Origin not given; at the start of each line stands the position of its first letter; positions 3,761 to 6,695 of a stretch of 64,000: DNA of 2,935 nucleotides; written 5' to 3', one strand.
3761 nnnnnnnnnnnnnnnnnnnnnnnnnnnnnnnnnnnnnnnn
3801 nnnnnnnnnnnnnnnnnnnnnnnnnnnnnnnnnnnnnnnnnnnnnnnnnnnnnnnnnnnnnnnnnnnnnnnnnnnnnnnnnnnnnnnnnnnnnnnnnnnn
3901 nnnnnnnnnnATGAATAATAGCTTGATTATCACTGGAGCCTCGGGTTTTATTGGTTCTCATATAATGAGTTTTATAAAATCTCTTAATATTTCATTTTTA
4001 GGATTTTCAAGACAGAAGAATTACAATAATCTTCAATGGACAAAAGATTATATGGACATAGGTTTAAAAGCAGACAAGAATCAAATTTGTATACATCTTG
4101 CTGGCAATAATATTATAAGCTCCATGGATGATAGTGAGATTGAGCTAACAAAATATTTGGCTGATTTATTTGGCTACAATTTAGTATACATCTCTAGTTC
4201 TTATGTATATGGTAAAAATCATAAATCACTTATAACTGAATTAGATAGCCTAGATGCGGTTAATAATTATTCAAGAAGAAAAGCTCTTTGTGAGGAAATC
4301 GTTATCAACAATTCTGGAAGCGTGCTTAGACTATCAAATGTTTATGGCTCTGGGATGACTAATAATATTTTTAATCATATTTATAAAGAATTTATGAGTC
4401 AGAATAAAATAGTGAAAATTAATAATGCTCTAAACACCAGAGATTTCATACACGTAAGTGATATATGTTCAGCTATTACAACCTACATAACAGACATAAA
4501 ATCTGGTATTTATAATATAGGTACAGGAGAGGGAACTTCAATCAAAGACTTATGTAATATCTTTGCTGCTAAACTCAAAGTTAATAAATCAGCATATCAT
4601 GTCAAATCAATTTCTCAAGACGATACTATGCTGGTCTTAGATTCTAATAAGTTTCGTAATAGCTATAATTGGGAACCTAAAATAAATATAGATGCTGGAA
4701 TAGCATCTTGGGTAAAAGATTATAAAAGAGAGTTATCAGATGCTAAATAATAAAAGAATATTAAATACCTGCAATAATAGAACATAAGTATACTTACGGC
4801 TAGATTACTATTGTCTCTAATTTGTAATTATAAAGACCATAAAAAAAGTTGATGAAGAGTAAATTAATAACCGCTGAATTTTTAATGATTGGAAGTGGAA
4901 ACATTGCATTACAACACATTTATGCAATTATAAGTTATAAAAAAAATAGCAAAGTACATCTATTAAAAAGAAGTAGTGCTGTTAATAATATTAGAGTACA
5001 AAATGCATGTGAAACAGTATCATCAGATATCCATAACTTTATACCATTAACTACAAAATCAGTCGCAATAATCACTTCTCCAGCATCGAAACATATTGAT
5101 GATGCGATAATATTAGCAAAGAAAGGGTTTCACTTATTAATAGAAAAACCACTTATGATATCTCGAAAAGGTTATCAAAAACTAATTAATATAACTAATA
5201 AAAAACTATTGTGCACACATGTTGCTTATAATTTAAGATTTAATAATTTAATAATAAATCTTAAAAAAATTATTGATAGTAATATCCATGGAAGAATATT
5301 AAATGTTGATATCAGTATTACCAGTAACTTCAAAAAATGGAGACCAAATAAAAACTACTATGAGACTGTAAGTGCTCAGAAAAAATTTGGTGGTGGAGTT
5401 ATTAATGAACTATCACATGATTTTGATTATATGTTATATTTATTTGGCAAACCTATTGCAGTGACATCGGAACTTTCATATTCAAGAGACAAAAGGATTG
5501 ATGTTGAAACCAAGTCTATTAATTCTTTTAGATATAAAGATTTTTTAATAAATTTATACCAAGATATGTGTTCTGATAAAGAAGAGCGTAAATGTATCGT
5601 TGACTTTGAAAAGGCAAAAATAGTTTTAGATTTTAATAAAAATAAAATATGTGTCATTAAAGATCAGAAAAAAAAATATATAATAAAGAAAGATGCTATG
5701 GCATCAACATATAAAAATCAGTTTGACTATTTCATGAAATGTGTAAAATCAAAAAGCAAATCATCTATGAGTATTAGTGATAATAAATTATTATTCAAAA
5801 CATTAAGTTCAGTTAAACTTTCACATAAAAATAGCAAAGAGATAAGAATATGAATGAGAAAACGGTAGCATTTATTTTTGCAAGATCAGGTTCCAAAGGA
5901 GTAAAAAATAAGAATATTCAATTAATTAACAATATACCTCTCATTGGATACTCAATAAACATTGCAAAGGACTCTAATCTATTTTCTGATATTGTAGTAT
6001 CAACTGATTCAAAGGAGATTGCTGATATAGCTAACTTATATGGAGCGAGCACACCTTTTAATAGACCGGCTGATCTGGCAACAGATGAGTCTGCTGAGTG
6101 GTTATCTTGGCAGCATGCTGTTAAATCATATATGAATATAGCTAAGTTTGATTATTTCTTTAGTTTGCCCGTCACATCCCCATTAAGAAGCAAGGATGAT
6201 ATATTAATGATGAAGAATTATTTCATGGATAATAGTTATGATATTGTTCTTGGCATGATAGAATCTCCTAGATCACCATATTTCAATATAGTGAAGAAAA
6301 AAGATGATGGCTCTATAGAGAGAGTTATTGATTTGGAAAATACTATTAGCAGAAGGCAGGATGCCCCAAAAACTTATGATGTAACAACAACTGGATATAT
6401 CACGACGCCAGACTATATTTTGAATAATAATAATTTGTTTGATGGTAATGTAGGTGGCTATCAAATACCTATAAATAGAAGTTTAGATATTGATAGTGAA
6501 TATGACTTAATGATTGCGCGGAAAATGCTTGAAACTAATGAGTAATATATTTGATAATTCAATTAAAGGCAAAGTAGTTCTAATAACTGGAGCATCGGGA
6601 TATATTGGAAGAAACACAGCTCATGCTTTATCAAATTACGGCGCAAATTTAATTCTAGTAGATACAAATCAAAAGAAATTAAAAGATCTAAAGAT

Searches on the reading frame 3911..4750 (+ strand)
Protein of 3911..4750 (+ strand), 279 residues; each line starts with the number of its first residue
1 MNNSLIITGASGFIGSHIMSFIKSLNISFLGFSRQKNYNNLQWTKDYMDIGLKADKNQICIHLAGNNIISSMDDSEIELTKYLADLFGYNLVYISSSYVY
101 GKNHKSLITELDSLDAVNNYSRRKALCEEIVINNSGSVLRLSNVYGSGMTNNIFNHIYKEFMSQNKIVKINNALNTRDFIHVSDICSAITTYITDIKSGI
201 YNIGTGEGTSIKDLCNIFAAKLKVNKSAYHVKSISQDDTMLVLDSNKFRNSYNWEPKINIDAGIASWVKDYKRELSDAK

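Call 60: search_protein_families(library=pfam, proteins=[window:3911-4750:+], max_evalue=0.00001)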
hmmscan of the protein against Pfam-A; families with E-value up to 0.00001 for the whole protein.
window:3911-4750:+ (279 aa): 3 families
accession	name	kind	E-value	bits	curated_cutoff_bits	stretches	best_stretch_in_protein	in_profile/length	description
PF01370.27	Epimerase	-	1.9e-24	86.9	20.9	1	6-204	2-240/240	NAD dependent epimerase/dehydratase family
PF16363.11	GDP_Man_Dehyd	-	2.7e-22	80.1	27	1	91-265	124-330/332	GDP-mannose 4,6 dehydratase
PF04321.23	RmlD_sub_bind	-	3e-12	46.6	27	1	5-238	3-245/287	RmlD substrate binding domain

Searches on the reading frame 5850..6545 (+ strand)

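Call 60: search_protein_families(library=pfam, proteins=[window:5850-6545:+], max_evalue=0.00001)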
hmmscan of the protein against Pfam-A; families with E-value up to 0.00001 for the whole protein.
window:5850-6545:+ (231 aa): 1 family
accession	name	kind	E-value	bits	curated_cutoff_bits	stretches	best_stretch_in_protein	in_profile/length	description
PF02348.25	CTP_transf_3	-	4e-17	63.2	22.6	1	7-136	2-121/217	Cytidylyltransferase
